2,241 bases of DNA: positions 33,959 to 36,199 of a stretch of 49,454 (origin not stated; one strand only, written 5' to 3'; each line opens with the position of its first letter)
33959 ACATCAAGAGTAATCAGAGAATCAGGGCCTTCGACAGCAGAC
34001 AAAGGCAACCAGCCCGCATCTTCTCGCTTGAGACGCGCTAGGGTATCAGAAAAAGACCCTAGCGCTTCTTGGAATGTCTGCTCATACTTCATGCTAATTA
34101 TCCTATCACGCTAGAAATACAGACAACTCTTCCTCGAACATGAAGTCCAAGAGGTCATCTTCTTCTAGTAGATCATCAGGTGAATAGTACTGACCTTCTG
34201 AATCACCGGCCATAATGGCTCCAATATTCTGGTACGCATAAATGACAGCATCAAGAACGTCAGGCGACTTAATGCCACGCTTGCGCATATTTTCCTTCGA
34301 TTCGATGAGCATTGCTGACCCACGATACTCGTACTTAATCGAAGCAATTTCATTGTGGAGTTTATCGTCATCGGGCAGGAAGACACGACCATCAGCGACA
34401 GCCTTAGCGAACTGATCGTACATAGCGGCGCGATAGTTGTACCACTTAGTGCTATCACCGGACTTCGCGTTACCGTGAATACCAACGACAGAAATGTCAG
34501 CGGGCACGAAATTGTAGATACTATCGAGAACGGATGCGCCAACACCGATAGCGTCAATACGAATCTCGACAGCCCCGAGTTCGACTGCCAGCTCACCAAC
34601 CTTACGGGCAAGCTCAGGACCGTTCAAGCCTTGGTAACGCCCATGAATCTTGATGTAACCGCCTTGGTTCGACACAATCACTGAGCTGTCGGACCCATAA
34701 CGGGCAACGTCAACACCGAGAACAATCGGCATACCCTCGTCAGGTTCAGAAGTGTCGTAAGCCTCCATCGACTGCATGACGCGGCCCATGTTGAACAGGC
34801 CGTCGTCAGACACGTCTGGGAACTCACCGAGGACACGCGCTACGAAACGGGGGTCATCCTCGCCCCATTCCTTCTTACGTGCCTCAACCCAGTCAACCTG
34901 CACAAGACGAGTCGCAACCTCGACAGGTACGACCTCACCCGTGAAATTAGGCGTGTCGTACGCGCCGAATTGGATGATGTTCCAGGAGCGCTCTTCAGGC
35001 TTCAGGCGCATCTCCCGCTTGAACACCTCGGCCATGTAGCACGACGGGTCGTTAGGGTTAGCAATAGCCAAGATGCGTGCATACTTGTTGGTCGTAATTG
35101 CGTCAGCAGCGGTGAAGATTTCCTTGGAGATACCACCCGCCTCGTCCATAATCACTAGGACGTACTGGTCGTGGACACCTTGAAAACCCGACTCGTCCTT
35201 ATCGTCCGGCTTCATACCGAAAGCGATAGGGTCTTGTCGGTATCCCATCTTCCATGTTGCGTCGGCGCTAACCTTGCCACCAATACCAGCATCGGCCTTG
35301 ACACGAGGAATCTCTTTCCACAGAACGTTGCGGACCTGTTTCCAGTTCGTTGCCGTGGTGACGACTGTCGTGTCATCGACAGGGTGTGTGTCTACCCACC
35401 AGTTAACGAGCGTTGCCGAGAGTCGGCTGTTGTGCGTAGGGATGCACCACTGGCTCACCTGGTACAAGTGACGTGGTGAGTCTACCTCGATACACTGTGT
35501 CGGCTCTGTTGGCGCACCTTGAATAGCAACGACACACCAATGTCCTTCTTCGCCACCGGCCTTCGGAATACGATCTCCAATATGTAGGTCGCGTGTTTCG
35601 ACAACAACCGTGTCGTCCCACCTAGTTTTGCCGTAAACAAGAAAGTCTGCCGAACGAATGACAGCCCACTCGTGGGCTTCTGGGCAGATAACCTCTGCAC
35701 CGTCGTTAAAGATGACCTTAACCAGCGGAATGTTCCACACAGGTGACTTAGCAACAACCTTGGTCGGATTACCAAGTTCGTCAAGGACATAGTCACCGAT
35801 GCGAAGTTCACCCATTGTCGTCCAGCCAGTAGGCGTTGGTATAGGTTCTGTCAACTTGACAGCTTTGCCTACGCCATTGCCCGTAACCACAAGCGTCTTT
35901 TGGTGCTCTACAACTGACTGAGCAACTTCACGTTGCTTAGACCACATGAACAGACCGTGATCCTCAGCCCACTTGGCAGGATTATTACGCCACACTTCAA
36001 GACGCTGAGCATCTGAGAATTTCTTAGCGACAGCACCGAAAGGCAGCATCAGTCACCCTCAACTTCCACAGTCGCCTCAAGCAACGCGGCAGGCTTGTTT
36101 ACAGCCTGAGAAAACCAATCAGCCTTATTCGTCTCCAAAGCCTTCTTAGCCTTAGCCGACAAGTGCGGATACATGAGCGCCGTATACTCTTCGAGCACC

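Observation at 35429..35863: Class-3-type mini-intein interrupting the Walker A P-loop of the large terminase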

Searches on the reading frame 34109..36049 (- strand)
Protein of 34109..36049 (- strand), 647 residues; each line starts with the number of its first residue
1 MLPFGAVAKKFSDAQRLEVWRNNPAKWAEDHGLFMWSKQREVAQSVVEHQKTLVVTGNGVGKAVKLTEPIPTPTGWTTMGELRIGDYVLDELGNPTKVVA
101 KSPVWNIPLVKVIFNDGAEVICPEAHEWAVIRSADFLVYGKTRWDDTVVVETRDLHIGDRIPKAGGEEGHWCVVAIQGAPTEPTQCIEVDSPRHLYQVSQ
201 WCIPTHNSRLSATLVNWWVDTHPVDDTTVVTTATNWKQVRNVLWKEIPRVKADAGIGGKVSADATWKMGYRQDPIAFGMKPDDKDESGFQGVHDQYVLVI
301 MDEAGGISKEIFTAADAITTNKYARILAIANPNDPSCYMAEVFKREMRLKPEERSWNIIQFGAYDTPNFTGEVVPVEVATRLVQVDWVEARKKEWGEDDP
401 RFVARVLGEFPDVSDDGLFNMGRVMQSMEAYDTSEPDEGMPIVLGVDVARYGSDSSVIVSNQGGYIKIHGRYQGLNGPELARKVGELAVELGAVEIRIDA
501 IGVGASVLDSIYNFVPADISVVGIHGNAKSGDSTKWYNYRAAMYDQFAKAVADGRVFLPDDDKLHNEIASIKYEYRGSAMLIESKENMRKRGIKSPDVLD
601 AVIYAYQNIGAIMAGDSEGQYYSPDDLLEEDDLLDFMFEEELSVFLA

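Call 3: search_protein_families(library=pfam, proteins=[window:34109-36049:-], max_evalue=1)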
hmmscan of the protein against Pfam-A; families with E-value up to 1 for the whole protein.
window:34109-36049:- (647 aa): 1 family
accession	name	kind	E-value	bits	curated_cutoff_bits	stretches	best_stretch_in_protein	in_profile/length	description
PF17289.8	Terminase_6C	-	0.011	16.1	22.6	1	456-608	14-154/155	Terminase RNaseH-like domain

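Call 4: search_protein_families(library=ncbifam, proteins=[window:34109-36049:-], max_evalue=1)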
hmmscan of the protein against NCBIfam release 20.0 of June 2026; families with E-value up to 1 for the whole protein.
window:34109-36049:- (647 aa): 1 family
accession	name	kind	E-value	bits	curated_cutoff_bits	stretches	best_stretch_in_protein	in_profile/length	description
TIGR03689.1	pup_AAA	equivalog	0.16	10.6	504.75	1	81-165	82-167/512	proteasome ATPase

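Call 5: search_protein_families(library=phrogs, proteins=[window:34109-36049:-], max_evalue=0.01)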
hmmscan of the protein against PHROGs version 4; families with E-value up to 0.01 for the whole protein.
window:34109-36049:- (647 aa): 8 families
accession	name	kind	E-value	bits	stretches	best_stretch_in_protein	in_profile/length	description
phrog_2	-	head and packaging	3.5e-23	83.3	1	208-608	291-591/807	terminase large subunit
phrog_15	-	head and packaging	1.7e-17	64.1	1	22-257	40-261/1330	terminase large subunit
phrog_5902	-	unknown function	1e-15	58.9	1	208-465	63-309/359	-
phrog_36964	-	head and packaging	3.9e-14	52.6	2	37-140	66-169/890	terminase large subunit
phrog_38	-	head and packaging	2.2e-08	34.3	1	25-116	122-207/760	terminase large subunit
phrog_19299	-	head and packaging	3.8e-08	33.2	1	55-129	24-98/702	terminase large subunit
phrog_510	-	DNA, RNA and nucleotide metabolism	4.2e-05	23.4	1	44-148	386-492/667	DNA primase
phrog_50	-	DNA, RNA and nucleotide metabolism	0.0003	21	1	44-136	68-161/570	DnaC-like helicase loader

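Call 8: search_dna_similar(query=window:34109-36049:-, collection=phages, mode=protein, max_rows=40)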
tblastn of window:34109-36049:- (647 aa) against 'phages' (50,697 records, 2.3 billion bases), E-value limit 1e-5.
Records with a match: 730; places in all: 738; records where one place covers at least 80% of the query: 15.
Best place of each record, by identity: <60% 730.
By first word of the organism name: Salinibacter 183; Mycobacterium 179; Vibrio 41; Microbacterium 33; Escherichia 33; Arthrobacter 29; Streptomyces 22; Clostridium 18; Salmonella 17; Xanthomonas 17; and 54 more.
By host as written in the record: Salinibacter ruber M8 183; Mycobacterium smegmatis mc2 155 138; - 68; Arthrobacter sp. ATCC 21022 26; Mycobacterium smegmatis mc#155 22; Escherichia coli 11; Gordonia terrae 3612 11; Streptomyces griseus ATCC 10137 10; and 136 more.
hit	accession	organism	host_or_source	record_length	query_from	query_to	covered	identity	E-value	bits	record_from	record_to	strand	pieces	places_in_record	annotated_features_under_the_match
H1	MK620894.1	Streptomyces phage Kradal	Streptomyces griseofuscus ATCC 23916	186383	11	605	87%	37.5%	2e-75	341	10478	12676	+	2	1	23: terminase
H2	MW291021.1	Streptomyces phage EhyElimayoE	Streptomyces lividans JI 1326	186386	11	605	87%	37.5%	2e-75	341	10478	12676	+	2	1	23: terminase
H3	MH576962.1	Streptomyces phage Satis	Streptomyces lividans JI 1326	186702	11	605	87%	37.5%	2e-75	341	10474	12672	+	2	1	23: terminase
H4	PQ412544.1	Streptomyces phage Quantum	Streptomyces lividans JI 1326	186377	11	605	87%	37.5%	2e-75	340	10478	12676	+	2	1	22: terminase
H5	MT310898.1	Streptomyces phage Kela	Streptomyces scabiei RL-34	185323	11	605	87%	37.5%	6e-76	346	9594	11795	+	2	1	20: terminase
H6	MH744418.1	Streptomyces phage JustBecause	Streptomyces lividans JI 1326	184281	11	605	87%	37.4%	7e-76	343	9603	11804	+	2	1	20: terminase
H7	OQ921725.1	Streptomyces phage Frankenweenie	Streptomyces scabiei RL-34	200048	11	605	87%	37.0%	6e-75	342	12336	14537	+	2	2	28: terminase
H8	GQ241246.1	Clavibacter phage CMP1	Clavibacter michiganensis subsp. ...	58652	16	605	85%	37.0%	1e-61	340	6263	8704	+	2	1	putative large subunit terminase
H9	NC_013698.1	Clavibacter phage CMP1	Clavibacter michiganensis subsp. ...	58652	16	605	85%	37.0%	1e-61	340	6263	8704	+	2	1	exonuclease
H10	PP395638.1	Microcystis phage Mwe-JY05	Microcystis wesenbergii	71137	15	605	89%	35.4%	7e-57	321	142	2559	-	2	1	hypothetical protein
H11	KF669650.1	Clavibacter phage CN1A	Clavibacter michiganensis CN18-4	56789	10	620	94%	33.0%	6e-62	339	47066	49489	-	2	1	terminase large subunit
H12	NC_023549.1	Clavibacter phage CN1A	Clavibacter michiganensis CN18-4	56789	10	620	94%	33.0%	6e-62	339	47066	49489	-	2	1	exonuclease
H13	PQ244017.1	Arthrobacter phage Amavida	Arthrobacter sp. ATCC 21022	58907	10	609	71%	42.5%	1e-80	341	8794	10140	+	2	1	24: terminase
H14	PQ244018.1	Arthrobacter phage Heylee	Arthrobacter sp. ATCC 21022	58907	10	609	71%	42.5%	1e-80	341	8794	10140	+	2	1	24: terminase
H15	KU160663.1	Arthrobacter phage Rings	Arthrobacter sp. ATCC 21022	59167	10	609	71%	42.5%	1e-80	341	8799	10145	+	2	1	21: terminase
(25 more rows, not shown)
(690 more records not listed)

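Call 9: find_homologous_proteins(query=window:34109-36049:-, max_evalue=0.00001)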
Query window:34109-36049:- (647 aa): 2011 proteins with E <= 0.00001 among 8000 candidates; the best 120 are listed.
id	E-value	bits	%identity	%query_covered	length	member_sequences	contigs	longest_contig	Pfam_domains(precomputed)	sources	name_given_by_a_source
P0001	0.0e+0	1479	98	100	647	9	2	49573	-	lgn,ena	-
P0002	0.0e+0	1451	96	100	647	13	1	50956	-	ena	-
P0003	0.0e+0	1415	93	100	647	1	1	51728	-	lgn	-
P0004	0.0e+0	1409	93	100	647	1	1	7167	-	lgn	-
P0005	0.0e+0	1407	93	100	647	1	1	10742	-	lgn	-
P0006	0.0e+0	1404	92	100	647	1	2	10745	-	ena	-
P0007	0.0e+0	1403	93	100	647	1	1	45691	-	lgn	-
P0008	0.0e+0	1402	93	100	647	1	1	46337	-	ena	-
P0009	0.0e+0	1401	92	100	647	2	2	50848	-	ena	-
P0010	0.0e+0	1400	92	100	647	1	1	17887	-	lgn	-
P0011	0.0e+0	1400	92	100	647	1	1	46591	-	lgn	-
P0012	0.0e+0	1399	93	100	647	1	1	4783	-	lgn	-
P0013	0.0e+0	1398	92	100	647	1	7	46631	-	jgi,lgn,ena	jgi:hypothetical protein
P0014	0.0e+0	1398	92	100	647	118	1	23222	-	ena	-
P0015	0.0e+0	1397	92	100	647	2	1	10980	-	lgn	-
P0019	0.0e+0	1393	92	100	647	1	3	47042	-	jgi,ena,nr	nr:MAG TPA: large terminase [Caudoviricetes sp.]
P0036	0.0e+0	1278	95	73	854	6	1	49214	PF05204.20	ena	-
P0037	0.0e+0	1257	91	74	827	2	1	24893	PF05204.20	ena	-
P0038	0.0e+0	1246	94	73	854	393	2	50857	PF05204.20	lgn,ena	-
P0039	0.0e+0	1218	91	74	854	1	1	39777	PF05204.20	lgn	-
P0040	0.0e+0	1209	92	74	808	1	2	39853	PF05204.20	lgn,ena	-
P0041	0.0e+0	1206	91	74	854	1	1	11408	PF05204.20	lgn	-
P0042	0.0e+0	1202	91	74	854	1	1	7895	PF05204.20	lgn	-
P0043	0.0e+0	1164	83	73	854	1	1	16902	PF05204.20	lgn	-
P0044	0.0e+0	1161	82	73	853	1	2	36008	PF05204.20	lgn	-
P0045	0.0e+0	1161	82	74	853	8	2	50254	PF05204.20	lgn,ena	-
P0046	0.0e+0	1137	82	74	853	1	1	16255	PF05204.20,PF17289.9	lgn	-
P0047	0.0e+0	1133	84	73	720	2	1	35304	-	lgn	-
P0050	0.0e+0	1121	83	74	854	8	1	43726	PF05204.20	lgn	-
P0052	0.0e+0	1070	96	68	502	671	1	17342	-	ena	-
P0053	0.0e+0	1060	90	72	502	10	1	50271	-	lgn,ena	-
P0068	1.3e-260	884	67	73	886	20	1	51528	PF05204.20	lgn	-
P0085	1.7e-153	531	44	72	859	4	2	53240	PF05204.20,PF14528.12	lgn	-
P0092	1.3e-148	514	41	98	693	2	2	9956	-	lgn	-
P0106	6.1e-119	416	37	72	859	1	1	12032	PF05204.20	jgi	jgi:hypothetical protein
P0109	2.1e-116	408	36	80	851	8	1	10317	PF05204.20,PF14528.12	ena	-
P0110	1.8e-115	405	37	68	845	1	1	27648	PF05204.20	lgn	-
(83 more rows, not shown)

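Call 27: find_encoding_contigs(protein=P0053, flank=10000, max_places=2)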
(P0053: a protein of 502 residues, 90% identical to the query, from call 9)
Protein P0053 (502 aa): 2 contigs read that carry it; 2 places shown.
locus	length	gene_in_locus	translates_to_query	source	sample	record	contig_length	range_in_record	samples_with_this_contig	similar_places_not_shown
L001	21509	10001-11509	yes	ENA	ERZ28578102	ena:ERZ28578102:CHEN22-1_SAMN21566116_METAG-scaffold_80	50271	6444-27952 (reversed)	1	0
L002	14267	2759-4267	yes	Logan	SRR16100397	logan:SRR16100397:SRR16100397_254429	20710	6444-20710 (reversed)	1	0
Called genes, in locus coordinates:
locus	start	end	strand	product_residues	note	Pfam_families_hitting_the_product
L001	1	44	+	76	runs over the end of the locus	-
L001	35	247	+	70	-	-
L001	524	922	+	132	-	PF25682:Phage_VG64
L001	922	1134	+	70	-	-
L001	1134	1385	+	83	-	-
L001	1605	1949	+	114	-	-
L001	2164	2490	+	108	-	-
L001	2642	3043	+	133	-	PF00692:dUTPase, PF22769:DCD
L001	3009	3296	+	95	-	PF00462:Glutaredoxin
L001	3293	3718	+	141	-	-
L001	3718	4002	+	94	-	PF03374:ANT (weak)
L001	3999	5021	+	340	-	PF01510:Amidase_2, PF01473:Choline_bind_1 (weak), PF19127:Choline_bind_3, PF01473:Choline_bind_1 (weak), PF19127:Choline_bind_3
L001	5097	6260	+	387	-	-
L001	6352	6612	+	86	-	PF23809:Phage_holin_9 (weak)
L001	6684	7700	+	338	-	-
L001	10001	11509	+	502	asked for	-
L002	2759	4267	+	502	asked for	-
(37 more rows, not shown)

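Call 28: find_encoding_contigs(protein=P0036, flank=10000, max_places=2)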
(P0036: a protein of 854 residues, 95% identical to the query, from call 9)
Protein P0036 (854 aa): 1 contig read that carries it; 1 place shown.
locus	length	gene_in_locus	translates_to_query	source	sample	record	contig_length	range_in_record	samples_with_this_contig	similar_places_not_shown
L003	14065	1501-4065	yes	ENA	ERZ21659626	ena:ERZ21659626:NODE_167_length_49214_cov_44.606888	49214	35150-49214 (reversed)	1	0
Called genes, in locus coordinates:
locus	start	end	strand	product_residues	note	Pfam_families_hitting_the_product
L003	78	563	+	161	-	-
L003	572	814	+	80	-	-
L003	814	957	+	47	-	-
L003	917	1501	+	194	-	PF27070:HTH_Rpn_C (weak)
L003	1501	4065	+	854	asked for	PF05204:Hom_end (weak)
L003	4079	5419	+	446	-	-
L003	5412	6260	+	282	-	-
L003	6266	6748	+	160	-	-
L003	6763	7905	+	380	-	PF25209:Phage_capsid_4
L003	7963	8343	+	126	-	-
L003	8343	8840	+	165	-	PF19586:DUF6093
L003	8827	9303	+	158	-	-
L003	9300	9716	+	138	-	-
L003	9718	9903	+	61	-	-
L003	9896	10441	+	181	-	PF25595:Phage_TTP_16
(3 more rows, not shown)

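Call 29: find_encoding_contigs(protein=P0052, flank=10000, max_places=2)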
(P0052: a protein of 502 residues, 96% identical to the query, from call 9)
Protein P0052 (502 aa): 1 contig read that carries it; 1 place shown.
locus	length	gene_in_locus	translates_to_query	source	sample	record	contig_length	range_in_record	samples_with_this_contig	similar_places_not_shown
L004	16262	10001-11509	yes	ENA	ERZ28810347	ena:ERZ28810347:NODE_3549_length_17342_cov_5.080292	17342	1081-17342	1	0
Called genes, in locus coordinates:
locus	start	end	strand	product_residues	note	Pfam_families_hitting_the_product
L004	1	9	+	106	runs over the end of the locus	-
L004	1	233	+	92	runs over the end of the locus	-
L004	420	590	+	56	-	-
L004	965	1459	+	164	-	-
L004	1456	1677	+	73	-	-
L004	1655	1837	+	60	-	-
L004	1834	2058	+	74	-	-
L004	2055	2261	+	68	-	-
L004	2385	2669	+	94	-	-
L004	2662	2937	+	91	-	-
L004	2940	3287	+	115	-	-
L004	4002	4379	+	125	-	-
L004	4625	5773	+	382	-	-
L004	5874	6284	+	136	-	PF00692:dUTPase, PF22769:DCD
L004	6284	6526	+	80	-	PF00462:Glutaredoxin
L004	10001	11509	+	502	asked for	-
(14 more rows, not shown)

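Call 36: find_encoding_contigs(protein=P0009, flank=3000, max_places=1)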
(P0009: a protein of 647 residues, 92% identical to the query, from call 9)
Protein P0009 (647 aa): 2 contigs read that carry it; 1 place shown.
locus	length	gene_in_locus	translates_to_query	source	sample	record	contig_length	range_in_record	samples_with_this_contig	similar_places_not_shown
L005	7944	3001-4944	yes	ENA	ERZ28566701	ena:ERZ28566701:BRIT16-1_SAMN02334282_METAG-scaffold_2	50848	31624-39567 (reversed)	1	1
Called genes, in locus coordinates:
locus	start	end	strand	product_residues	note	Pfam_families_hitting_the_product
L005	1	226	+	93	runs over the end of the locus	-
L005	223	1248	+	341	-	PF01510:Amidase_2, PF19127:Choline_bind_3, PF01473:Choline_bind_1 (weak), PF19127:Choline_bind_3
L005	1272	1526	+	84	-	PF23809:Phage_holin_9 (weak)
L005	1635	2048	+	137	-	-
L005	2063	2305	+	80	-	-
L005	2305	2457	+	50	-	-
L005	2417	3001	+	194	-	-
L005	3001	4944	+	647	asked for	-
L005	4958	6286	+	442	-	-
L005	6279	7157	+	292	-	-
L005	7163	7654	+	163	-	-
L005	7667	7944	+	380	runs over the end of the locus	PF25209:Phage_capsid_4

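Call 37: find_encoding_contigs(protein=P0003, flank=3000, max_places=1)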
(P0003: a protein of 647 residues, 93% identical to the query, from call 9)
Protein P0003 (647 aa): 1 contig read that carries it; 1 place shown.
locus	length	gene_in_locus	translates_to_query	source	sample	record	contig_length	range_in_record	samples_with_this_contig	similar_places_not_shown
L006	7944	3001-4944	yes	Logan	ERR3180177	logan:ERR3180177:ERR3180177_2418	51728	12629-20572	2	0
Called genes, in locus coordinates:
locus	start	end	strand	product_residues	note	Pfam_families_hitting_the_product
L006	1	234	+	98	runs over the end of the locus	PF03374:ANT (weak)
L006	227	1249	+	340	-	PF01510:Amidase_2, PF01473:Choline_bind_1 (faint), PF19127:Choline_bind_3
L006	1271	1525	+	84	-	PF23809:Phage_holin_9 (weak)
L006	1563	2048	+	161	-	-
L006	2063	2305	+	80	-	-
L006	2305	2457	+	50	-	-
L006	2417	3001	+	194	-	-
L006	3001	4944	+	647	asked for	-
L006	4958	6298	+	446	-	-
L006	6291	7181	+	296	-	-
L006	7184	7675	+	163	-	-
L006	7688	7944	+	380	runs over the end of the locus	PF25209:Phage_capsid_4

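Call 38: find_encoding_contigs(protein=P0019, flank=3000, max_places=1)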
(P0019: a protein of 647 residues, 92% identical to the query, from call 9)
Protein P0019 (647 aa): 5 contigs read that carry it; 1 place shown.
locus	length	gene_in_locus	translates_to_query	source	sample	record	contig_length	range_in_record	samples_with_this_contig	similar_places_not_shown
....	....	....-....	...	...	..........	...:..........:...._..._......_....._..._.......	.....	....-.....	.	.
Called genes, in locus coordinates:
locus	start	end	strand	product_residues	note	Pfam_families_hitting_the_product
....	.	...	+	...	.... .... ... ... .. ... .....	-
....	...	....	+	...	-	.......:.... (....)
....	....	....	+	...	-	-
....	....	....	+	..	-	-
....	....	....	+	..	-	-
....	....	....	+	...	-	-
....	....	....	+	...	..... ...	-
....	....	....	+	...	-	-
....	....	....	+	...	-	-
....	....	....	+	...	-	-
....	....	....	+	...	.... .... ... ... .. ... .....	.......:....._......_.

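Call 53: get_annotated_region(hit=H1, flank=300)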
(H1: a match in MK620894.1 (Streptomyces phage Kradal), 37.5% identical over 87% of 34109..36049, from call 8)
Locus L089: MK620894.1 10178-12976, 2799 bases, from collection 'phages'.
description: Streptomyces phage Kradal, complete genome.
organism: Streptomyces phage Kradal (NCBI taxid 2562187)
taxonomy: Viruses; Duplodnaviria; Heunggongvirae; Uroviricota; Caudoviricetes
host: Streptomyces griseofuscus ATCC 23916; source: soil; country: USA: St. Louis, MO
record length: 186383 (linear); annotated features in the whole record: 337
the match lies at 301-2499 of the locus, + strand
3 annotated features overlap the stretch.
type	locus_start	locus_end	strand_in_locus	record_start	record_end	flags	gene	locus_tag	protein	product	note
CDS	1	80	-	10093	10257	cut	22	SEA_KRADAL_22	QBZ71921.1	hypothetical protein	-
CDS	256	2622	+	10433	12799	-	23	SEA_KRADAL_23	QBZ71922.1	terminase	-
CDS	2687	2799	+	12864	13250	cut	24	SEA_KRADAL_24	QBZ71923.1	hypothetical protein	-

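Call 59: search_protein_families(library=pfam, proteins=[P0047, P0036, P0092], max_evalue=0.01)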
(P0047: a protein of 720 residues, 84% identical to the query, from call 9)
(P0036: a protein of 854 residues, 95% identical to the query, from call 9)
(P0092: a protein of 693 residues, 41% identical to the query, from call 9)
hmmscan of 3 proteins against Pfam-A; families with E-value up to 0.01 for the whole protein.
P0047 (720 aa): 0 families

P0036 (854 aa): 2 families
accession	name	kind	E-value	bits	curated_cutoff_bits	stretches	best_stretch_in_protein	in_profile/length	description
PF05204.19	Hom_end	-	2.2e-07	31.4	21.1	1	267-333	2-67/110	Homing endonuclease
PF17289.8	Terminase_6C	-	0.0018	18.7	22.6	1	663-815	14-154/155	Terminase RNaseH-like domain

P0092 (693 aa): 1 family
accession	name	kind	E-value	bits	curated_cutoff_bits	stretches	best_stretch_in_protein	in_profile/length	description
PF13604.12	AAA_30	-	0.0057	16.9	27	0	259-364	47-125/191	AAA domain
